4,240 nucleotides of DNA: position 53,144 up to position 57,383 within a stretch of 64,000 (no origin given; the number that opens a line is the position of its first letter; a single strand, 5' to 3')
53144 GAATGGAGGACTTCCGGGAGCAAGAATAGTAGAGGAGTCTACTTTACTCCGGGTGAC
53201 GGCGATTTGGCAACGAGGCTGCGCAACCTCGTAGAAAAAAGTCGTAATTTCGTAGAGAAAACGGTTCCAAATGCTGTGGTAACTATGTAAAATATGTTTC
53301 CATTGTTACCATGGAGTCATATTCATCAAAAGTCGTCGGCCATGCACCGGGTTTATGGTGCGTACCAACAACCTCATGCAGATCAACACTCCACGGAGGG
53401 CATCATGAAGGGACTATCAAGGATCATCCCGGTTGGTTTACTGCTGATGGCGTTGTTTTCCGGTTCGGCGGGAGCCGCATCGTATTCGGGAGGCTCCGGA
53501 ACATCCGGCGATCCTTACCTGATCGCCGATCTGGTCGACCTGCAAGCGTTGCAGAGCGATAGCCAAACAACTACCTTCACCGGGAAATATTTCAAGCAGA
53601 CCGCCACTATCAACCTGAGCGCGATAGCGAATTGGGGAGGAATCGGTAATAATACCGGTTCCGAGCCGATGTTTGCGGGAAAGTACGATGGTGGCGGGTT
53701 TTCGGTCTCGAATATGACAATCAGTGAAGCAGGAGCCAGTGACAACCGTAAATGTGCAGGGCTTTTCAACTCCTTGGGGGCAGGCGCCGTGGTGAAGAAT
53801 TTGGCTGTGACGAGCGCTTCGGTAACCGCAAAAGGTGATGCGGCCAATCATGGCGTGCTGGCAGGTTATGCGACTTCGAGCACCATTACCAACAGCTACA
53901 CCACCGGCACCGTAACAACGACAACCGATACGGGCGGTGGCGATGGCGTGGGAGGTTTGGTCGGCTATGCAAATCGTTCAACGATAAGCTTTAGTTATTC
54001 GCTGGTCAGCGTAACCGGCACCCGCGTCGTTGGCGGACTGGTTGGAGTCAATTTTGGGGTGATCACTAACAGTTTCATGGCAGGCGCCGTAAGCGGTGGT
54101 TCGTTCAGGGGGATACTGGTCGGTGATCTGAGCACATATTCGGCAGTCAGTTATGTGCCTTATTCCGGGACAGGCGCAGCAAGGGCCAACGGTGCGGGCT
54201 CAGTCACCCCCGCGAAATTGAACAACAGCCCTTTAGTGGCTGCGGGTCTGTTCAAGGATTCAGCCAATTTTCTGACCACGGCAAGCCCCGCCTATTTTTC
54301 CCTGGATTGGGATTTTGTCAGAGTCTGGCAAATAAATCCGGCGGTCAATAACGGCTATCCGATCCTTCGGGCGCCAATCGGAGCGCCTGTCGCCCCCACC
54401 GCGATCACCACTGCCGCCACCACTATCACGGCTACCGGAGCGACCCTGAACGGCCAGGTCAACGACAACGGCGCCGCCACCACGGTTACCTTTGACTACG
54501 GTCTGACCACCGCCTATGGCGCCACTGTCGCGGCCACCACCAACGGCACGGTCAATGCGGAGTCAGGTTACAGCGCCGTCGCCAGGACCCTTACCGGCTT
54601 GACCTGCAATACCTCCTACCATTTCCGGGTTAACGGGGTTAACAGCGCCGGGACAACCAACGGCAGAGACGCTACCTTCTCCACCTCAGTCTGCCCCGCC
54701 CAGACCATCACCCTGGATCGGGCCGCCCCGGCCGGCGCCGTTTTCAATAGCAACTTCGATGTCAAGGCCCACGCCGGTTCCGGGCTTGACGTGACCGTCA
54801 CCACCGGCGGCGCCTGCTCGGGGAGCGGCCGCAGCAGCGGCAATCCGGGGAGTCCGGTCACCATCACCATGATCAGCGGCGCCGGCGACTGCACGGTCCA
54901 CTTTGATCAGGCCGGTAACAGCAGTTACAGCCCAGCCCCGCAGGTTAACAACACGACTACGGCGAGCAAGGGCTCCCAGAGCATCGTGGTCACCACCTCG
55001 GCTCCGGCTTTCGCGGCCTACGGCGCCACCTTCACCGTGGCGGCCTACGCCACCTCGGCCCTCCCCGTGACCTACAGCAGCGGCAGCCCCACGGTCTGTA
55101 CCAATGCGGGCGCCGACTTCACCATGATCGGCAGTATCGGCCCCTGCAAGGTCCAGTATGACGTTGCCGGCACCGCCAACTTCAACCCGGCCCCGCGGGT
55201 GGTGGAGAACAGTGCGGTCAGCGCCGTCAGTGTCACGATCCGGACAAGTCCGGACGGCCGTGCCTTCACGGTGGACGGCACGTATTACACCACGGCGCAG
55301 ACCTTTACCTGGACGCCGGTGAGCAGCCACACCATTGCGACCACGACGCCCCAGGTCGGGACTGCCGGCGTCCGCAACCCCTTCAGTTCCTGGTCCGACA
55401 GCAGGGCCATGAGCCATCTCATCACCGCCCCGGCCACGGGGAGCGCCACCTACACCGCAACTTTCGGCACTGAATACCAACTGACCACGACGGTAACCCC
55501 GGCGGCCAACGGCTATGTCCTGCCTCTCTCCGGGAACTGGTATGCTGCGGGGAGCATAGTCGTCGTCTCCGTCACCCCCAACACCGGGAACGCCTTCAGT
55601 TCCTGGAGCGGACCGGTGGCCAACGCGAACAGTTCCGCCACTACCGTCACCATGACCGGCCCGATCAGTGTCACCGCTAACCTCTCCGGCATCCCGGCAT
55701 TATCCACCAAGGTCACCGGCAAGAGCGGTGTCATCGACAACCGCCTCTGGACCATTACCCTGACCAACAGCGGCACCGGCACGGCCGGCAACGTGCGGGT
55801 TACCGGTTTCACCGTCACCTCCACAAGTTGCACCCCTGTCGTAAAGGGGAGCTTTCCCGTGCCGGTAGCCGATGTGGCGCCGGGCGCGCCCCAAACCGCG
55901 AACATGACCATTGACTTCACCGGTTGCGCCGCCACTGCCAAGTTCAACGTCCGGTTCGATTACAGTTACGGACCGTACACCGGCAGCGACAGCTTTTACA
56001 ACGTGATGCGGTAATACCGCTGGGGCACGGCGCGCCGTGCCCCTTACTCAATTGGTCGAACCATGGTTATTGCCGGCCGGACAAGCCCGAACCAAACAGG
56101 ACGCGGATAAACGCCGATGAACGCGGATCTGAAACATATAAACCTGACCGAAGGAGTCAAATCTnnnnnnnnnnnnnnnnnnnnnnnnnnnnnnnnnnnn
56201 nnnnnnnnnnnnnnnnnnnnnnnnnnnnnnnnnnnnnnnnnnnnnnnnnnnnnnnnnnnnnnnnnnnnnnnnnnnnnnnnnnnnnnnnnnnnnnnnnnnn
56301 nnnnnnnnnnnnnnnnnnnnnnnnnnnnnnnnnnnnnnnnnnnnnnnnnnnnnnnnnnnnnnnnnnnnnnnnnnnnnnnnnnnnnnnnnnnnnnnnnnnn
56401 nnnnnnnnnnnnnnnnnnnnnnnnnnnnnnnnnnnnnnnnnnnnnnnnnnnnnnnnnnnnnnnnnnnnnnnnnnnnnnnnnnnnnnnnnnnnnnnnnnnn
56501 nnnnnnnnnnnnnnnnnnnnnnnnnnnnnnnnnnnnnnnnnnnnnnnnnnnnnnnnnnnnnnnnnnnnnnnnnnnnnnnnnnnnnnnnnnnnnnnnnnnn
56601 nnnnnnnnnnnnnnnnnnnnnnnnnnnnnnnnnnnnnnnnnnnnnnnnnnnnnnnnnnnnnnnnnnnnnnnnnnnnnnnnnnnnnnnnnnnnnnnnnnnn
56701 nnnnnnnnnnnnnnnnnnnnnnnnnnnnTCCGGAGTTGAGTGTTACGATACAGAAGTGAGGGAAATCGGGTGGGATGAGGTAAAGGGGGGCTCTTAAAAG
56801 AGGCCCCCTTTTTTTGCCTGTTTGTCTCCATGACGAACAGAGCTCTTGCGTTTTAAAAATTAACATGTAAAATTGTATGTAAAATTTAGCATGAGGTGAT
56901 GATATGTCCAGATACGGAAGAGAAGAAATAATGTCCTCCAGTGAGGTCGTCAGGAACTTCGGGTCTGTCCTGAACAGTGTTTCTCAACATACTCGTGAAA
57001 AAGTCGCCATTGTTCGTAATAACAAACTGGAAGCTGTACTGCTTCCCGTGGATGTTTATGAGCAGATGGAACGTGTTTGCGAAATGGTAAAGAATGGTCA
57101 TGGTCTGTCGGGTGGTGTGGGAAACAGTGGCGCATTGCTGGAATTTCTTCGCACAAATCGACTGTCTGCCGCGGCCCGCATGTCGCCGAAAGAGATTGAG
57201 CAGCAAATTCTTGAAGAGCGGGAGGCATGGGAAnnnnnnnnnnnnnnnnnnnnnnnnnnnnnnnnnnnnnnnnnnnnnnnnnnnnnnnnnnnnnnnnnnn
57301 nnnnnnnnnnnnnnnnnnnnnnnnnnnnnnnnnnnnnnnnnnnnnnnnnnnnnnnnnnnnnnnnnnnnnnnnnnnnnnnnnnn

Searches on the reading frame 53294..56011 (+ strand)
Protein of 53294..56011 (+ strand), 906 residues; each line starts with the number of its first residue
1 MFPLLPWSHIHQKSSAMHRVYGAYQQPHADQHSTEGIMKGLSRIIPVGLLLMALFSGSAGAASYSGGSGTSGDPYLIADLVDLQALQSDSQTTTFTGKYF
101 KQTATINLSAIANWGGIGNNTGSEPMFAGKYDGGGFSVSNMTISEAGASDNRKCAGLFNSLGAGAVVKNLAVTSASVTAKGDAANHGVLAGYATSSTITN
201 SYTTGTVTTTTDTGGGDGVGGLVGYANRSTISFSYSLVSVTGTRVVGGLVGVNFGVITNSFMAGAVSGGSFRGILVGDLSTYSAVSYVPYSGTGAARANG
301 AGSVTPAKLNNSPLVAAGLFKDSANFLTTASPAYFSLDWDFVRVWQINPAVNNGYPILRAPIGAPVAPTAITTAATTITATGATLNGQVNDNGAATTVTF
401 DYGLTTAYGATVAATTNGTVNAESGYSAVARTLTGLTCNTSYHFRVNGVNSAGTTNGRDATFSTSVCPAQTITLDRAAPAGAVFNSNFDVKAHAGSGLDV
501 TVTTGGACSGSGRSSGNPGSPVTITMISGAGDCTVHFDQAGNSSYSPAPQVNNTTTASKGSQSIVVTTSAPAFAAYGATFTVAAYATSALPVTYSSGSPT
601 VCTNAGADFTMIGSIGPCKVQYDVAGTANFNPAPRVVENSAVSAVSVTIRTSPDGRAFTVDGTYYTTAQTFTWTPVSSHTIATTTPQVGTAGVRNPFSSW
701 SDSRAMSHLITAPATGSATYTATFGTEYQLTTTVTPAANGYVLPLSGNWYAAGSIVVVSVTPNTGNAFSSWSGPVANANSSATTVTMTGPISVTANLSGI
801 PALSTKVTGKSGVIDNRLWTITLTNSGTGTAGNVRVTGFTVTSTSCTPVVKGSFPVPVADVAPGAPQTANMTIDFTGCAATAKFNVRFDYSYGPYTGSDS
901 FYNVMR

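Call 6: search_protein_families(library=pfam, proteins=[window:53294-56011:+], max_evalue=0.1)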
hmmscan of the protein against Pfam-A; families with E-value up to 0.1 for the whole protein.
window:53294-56011:+ (906 aa): 3 families
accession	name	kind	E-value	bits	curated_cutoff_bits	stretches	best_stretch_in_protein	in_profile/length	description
PF18998.6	Flg_new_2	-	5.8e-10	39.5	23.6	1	731-796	2-68/73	Divergent InlB B-repeat domain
PF00041.27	fn3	-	0.016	15.8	25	1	416-455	39-75/84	Fibronectin type III domain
PF25059.1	FN3_DSCAM-DSCAML_C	-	0.049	14.4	39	0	430-470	46-85/89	DSCAM/DSCAML C-terminal Fn3-like domain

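Call 16: search_protein_families(library=ncbifam, proteins=[window:53294-56011:+], max_evalue=0.1)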
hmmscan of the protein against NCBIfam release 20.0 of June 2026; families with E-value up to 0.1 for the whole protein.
window:53294-56011:+ (906 aa): 0 families

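Call 47: find_encoding_contigs(protein=window:53405-56011:+, flank=3000, max_places=3)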
Protein window:53405-56011:+ (869 aa): 20 contigs read that carry it; 3 places shown.
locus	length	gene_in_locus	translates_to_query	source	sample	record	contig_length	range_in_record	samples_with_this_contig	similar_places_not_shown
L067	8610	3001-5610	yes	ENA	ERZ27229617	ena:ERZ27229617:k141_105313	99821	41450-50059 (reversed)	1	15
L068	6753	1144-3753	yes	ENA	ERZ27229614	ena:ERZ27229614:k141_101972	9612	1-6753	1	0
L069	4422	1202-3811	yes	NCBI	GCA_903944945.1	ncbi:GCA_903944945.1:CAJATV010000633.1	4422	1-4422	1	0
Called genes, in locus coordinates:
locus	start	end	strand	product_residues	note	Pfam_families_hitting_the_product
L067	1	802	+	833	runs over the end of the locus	PF16640:Big_3_5, PF18998:Flg_new_2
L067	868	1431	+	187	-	PF07589:PEP_exosort_dom (weak)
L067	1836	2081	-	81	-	PF03693:ParD_antitoxin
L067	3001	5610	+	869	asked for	PF18998:Flg_new_2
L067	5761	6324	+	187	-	PF07589:PEP_exosort_dom (weak)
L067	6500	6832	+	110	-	PF02604:PhdYeFM_antitox (weak)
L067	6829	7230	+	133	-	PF01850:PIN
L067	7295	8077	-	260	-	PF00378:ECH_1, PF16113:ECH_2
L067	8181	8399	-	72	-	-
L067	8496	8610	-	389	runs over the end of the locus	PF01321:Creatinase_N, PF00557:Peptidase_M24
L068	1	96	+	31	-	?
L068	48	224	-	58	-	PF03693:ParD_antitoxin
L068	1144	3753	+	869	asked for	PF18998:Flg_new_2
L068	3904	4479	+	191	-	-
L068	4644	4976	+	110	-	PF02604:PhdYeFM_antitox (weak)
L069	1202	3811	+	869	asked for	PF18998:Flg_new_2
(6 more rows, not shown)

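Call 90: list_cluster_members(proteins=[P0260, P0259, P0272, P0279, P0290, P0169, P0179, window:53405-56011:+])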
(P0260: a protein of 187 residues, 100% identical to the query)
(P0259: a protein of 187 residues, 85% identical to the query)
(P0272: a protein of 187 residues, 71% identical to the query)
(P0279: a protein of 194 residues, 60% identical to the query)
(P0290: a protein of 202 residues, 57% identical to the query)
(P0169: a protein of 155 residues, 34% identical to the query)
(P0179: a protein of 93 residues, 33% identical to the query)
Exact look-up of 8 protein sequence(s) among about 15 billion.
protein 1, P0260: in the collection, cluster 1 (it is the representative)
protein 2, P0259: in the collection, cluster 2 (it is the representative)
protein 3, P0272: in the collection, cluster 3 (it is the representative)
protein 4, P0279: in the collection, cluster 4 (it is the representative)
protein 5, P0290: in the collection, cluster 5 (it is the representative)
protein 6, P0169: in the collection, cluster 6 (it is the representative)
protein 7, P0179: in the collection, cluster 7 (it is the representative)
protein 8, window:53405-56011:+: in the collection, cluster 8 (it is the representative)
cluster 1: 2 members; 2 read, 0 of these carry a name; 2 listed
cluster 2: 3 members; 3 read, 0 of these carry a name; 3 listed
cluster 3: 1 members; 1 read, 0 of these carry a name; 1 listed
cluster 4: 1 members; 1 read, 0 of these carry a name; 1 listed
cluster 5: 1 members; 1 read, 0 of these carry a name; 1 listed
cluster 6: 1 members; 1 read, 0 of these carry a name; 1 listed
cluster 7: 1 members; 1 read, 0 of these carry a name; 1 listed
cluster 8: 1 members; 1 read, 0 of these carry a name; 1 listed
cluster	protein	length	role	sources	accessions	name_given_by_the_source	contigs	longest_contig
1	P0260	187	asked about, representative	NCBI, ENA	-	-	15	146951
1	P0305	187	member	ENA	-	-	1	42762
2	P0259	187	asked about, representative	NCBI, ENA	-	-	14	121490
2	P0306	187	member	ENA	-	-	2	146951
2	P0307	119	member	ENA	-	-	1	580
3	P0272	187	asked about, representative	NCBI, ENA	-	-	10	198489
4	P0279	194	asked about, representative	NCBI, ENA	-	-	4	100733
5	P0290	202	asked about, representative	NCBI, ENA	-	-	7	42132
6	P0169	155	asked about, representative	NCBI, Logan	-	-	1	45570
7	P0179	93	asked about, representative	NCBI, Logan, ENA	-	-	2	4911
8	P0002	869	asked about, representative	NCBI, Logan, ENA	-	-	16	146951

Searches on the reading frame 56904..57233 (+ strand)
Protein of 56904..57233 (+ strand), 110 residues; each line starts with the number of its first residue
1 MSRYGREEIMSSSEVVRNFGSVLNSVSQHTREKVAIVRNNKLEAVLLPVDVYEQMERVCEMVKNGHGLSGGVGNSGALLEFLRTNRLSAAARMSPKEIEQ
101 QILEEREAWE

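Call 97: search_protein_families(library=pfam, proteins=[window:56904-57233:+], max_evalue=0.1)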
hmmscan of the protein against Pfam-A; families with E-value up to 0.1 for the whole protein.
window:56904-57233:+ (110 aa): 2 families
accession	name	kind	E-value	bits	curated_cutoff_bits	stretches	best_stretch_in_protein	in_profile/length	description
PF02604.26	PhdYeFM_antitox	-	5.1e-07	29.8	29.8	1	8-57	2-50/74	Antitoxin Phd_YefM, type II toxin-antitoxin system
PF01592.21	NifU_N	-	0.088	13.4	22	1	42-103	35-96/127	NifU-like N terminal domain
